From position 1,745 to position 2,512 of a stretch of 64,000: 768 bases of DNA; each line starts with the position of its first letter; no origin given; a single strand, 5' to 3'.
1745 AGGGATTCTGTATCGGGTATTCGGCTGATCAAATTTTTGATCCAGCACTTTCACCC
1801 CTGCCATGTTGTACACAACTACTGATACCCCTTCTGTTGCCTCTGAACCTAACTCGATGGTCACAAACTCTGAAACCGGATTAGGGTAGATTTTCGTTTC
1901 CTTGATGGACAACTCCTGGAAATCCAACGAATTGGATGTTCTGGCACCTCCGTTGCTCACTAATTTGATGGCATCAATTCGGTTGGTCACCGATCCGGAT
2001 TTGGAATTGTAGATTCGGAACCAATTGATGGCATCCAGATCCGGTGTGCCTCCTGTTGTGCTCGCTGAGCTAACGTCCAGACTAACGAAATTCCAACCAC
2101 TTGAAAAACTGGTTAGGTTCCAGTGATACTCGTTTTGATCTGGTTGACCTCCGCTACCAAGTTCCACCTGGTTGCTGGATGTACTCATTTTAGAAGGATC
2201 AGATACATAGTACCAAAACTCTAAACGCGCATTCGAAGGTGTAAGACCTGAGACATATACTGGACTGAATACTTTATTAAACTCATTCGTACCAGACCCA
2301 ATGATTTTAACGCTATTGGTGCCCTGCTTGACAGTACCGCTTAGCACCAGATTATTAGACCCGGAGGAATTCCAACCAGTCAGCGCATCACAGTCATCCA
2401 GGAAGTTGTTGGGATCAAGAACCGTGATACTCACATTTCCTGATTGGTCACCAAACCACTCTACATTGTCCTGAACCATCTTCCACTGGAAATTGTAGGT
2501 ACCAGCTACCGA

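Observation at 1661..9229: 2522-aa secreted mosaic with three putative catalytic domains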

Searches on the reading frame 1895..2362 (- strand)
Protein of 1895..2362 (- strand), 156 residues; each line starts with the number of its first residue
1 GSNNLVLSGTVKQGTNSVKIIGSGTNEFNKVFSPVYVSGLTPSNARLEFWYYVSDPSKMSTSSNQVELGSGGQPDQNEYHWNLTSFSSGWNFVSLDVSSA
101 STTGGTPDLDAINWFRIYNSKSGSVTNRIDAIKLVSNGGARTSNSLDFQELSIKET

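Call 59: search_protein_families(library=pfam, proteins=[window:1895-2362:-], max_evalue=10)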
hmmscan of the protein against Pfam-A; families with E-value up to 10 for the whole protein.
window:1895-2362:- (156 aa): 0 families
